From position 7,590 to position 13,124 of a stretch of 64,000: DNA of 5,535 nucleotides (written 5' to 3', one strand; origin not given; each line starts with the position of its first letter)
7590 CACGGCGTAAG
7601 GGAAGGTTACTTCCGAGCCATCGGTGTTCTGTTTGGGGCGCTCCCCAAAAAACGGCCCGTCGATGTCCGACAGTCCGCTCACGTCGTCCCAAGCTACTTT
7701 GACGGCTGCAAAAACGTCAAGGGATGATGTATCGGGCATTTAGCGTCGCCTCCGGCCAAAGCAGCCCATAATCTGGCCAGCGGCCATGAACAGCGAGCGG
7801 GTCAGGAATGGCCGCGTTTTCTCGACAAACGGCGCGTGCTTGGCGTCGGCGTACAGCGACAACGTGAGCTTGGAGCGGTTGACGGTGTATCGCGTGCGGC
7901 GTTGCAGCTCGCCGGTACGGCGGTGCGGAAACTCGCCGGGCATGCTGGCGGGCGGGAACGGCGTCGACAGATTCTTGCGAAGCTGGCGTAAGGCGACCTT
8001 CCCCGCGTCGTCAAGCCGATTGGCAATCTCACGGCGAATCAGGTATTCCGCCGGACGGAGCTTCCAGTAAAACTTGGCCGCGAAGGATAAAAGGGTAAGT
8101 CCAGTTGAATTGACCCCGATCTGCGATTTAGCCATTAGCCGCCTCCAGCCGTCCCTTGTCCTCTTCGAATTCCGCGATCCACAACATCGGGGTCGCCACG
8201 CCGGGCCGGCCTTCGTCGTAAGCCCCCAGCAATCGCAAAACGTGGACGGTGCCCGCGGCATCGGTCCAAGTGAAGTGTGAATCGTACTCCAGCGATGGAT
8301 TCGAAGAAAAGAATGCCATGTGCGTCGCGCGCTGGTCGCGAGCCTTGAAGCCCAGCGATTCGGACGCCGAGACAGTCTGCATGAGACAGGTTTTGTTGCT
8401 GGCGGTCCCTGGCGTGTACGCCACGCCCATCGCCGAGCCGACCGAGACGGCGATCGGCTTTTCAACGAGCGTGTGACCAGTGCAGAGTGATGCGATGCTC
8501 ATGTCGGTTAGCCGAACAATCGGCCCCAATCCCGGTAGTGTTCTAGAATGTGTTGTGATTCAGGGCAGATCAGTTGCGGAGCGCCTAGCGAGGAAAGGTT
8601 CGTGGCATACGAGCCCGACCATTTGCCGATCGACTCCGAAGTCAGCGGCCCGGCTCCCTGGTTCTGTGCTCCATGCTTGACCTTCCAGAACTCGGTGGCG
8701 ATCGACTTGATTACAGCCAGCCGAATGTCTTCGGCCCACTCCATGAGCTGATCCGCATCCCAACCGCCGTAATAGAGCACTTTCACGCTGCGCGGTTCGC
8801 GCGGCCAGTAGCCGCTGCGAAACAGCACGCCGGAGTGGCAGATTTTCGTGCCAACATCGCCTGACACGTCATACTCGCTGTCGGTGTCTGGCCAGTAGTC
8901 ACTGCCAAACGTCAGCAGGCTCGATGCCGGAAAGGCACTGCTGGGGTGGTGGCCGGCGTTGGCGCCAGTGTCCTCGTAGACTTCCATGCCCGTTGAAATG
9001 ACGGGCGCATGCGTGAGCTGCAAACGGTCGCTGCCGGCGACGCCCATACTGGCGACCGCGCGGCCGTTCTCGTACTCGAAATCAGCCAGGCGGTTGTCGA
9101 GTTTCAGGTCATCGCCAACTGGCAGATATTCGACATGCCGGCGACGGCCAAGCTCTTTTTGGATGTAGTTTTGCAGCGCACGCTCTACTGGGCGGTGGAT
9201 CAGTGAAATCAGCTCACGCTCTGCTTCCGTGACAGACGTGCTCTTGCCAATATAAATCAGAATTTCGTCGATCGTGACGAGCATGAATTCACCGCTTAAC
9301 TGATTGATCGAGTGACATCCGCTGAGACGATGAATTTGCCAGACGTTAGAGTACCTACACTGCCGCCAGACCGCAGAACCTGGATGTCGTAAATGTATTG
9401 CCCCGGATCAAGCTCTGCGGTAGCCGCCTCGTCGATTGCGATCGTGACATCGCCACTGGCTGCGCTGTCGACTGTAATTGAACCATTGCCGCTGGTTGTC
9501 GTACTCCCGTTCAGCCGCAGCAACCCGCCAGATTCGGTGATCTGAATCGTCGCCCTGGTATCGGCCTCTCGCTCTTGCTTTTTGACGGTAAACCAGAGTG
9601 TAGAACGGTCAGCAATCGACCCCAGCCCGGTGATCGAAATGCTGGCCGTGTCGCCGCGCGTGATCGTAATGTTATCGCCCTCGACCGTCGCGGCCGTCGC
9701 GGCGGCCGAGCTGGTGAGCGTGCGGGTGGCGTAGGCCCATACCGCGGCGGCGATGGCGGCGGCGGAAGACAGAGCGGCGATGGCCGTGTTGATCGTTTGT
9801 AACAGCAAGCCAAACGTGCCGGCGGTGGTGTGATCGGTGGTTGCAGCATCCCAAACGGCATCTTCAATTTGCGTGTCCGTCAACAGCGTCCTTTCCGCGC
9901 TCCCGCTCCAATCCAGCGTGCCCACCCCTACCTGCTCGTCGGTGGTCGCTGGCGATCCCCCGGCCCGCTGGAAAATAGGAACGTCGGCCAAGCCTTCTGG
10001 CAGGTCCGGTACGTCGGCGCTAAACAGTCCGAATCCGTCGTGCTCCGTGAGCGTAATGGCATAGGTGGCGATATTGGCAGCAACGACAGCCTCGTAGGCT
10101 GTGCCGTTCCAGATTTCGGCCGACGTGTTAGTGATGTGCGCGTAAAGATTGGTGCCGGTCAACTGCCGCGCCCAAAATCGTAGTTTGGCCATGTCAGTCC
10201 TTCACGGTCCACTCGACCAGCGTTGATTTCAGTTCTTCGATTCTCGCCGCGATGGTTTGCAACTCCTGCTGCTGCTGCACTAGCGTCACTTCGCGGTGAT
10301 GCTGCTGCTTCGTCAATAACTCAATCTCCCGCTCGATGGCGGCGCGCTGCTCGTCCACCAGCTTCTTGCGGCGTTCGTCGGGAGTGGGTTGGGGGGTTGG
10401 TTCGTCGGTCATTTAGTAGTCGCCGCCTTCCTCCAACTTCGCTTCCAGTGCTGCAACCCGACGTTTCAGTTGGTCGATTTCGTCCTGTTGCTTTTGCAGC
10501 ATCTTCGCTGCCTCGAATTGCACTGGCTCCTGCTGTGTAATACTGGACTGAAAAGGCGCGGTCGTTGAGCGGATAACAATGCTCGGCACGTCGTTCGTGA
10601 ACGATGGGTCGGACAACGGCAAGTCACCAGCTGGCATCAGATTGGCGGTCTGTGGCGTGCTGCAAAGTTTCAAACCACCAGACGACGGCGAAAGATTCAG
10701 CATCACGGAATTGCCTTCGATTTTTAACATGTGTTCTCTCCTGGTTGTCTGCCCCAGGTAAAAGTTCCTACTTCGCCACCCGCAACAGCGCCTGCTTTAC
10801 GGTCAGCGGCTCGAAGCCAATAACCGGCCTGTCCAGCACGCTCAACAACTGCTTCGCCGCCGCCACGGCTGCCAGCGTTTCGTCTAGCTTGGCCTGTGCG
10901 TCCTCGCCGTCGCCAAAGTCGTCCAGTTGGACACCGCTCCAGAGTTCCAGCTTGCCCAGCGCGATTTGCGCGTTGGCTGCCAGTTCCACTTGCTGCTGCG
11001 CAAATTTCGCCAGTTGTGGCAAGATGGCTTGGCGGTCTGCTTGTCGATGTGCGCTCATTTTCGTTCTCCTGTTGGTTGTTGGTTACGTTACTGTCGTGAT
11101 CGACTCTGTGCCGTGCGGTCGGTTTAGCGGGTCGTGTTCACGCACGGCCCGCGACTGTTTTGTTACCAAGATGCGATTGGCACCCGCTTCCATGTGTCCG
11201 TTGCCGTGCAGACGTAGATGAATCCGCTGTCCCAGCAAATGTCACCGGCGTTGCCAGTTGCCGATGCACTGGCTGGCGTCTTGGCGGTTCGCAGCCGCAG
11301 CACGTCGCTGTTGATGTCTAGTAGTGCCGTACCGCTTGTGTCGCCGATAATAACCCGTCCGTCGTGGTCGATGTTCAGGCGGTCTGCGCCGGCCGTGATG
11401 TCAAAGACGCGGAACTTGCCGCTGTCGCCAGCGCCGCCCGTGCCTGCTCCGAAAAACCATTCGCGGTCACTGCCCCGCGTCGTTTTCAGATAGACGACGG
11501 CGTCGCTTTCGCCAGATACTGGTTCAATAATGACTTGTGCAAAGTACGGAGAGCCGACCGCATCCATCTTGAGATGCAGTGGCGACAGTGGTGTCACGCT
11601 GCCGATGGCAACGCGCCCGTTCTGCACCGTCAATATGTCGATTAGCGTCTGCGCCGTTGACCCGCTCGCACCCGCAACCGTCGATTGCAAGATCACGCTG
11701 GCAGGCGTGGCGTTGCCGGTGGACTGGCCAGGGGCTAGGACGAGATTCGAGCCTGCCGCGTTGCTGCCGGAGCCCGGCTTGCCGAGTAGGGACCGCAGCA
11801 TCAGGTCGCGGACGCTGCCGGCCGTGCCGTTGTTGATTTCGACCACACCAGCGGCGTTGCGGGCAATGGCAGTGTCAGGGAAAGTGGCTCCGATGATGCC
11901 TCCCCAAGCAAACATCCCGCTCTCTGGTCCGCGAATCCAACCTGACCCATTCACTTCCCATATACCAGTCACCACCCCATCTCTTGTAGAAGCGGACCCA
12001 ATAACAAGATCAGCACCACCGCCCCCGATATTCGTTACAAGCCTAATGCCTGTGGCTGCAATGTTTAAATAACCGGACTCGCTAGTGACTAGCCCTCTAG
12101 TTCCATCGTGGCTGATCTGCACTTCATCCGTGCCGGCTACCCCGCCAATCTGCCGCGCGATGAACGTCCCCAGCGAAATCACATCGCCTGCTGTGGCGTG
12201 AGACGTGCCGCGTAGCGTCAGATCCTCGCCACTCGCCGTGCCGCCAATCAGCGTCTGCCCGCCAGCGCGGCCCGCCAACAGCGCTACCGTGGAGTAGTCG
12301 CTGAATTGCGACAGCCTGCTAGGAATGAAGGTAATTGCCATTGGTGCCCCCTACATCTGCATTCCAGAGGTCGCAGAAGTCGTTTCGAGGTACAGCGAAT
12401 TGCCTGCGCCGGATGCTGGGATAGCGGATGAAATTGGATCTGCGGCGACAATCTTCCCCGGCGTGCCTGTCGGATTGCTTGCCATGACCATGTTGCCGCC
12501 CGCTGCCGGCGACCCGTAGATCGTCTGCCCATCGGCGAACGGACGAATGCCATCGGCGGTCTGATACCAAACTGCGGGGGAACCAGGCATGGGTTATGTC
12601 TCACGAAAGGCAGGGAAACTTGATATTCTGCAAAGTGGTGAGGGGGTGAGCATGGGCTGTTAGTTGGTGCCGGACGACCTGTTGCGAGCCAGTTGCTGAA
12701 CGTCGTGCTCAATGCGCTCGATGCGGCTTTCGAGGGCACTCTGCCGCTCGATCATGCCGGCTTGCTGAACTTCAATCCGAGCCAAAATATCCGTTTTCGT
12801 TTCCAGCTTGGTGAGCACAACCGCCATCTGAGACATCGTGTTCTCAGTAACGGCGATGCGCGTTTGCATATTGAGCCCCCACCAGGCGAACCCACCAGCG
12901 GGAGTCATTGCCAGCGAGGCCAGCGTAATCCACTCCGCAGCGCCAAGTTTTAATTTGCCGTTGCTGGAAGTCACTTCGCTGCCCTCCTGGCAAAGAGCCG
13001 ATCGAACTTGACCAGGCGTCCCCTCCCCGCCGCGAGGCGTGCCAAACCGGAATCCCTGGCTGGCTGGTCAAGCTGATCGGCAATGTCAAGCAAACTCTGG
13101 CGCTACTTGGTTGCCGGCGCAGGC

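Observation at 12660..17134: Cluster of about 9 exported, lipo- and peptidase-like proteins between the capsid and neck genes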

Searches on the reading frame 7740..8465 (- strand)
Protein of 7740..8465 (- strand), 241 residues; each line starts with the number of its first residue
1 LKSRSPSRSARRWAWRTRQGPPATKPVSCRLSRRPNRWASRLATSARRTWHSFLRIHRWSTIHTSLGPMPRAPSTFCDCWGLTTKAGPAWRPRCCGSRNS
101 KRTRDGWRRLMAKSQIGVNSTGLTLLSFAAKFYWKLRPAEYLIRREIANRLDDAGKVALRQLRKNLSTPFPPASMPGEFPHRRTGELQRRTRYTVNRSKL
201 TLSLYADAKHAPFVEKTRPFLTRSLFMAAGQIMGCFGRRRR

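Call 10: search_protein_families(library=pfam, max_evalue=0.01, proteins=[window:7740-8465:-])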
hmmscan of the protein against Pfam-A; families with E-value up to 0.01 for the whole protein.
window:7740-8465:- (241 aa): 0 families

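Call 11: search_protein_families(library=phrogs, max_evalue=0.01, proteins=[window:7740-8465:-])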
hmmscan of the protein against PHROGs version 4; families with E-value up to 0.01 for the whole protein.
window:7740-8465:- (241 aa): 1 family
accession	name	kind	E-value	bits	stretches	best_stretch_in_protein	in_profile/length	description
phrog_5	-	connector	0.001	19.9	1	151-225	119-190/239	tail completion or Neck1 protein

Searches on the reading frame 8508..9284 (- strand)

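Call 10: search_protein_families(library=pfam, max_evalue=0.01, proteins=[window:8508-9284:-])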
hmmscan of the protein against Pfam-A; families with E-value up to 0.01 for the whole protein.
window:8508-9284:- (258 aa): 0 families

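Call 11: search_protein_families(library=phrogs, max_evalue=0.01, proteins=[window:8508-9284:-])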
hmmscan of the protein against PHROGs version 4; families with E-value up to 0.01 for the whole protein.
window:8508-9284:- (258 aa): 2 families
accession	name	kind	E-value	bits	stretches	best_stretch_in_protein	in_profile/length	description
phrog_442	-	connector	3.7e-09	37.3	1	84-256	142-266/270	head-tail adaptor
phrog_541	-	connector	0.0025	18.8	1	183-248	51-117/129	head-tail adaptor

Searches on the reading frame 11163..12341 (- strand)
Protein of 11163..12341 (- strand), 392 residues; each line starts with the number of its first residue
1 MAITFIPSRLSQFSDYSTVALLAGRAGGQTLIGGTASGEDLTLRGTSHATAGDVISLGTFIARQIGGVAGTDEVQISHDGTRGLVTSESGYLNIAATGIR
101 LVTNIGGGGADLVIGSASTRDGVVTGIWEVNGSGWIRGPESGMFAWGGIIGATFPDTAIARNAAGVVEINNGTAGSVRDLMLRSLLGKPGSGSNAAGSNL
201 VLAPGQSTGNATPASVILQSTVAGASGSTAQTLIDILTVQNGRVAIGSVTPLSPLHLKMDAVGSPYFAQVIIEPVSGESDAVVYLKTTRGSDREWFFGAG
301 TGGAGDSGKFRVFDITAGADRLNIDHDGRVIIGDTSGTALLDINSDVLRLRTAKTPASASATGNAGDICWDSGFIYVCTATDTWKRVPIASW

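Call 10: search_protein_families(library=pfam, max_evalue=0.01, proteins=[window:11163-12341:-])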
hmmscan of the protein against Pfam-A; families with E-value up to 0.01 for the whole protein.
window:11163-12341:- (392 aa): 0 families

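Call 11: search_protein_families(library=phrogs, max_evalue=0.01, proteins=[window:11163-12341:-])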
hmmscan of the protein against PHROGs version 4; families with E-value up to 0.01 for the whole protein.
window:11163-12341:- (392 aa): 3 families
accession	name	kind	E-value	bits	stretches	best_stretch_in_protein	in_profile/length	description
phrog_17312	-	tail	1.3e-10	41.2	1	301-392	702-792/792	tail protein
phrog_37350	-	unknown function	1.6e-06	27.9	1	330-390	779-842/846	-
phrog_21017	-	unknown function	3e-05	25.3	1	351-388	101-138/143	-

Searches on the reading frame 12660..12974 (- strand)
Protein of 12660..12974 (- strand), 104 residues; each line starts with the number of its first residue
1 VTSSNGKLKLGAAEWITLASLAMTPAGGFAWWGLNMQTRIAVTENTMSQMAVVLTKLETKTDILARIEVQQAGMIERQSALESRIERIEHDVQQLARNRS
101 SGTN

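Call 6: search_protein_families(library=pfam, max_evalue=1, proteins=[window:12660-12974:-])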
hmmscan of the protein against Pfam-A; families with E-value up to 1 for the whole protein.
window:12660-12974:- (104 aa): 3 families
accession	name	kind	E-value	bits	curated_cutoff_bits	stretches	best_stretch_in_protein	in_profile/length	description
PF15237.11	PTRF_SDPR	-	0.00064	19.8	30.5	1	51-102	5-56/250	PTRF/SDPR family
PF25442.1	Ubiquitin_RHG40_C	-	0.17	13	27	1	39-88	3-52/100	RHG40-like, C-terminal ubiquitin-like domain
PF11945.13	WASH_WAHD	-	0.39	10.6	24.2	1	44-99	16-72/292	WAHD domain of WASH complex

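Call 7: search_protein_families(library=phrogs, max_evalue=0.1, proteins=[window:12660-12974:-])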
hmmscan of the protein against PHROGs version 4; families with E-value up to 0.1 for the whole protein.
window:12660-12974:- (104 aa): 6 families
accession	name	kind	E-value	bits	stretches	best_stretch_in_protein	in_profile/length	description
phrog_8909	-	unknown function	0.00028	21.8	0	62-98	9-45/79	-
phrog_19656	-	unknown function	0.00033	21.8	1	1-96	1-93/99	-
phrog_3961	-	unknown function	0.0018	19.1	1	20-95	20-95/112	-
phrog_1863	-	unknown function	0.0037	18.2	1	34-98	24-94/97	-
phrog_24529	-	unknown function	0.015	16.1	1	35-97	81-143/146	-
phrog_16654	-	unknown function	0.031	15.4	1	47-95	29-74/101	-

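Call 16: search_protein_families(library=ncbifam, max_evalue=1, proteins=[window:12660-12974:-])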
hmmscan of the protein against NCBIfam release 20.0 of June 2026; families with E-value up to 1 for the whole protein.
window:12660-12974:- (104 aa): 4 families
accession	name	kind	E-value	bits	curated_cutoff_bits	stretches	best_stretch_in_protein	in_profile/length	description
NF047515.1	SpiroCoCo_C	equivalog_domain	0.00063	19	125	1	35-96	125-186/313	SpiroCoCo family coiled-coil protein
NF048001.1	GTP_morpho_1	equivalog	0.14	12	50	1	65-97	13-45/70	GTA head formation protein, RCAP_rcc01685 family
NF009776.0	PRK13275.1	equivalog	0.28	10.5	64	0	78-99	13-34/70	tetrahydromethanopterin S-methyltransferase subunit F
NF001421.0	PRK00295.1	equivalog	0.59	10.4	95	1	36-91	10-62/68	hypothetical protein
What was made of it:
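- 12660..12974 (-): g9: weakly hydrophobic N-terminal segment plus coiled coil. Local counterpart of the coiled-coil membrane proteins that follow g8 in relatives. Coiled-coil-type hits only, all weak: PF15237 6e-4, SpiroCoCo 6e-4, six PHROGs of unknown function (calls 6, 7, 16).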

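Call 67: search_protein_families(library=padloc, max_evalue=0.01, proteins=[window:12660-12974:-])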
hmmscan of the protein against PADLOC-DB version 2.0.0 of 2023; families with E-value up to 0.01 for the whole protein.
window:12660-12974:- (104 aa): 0 families
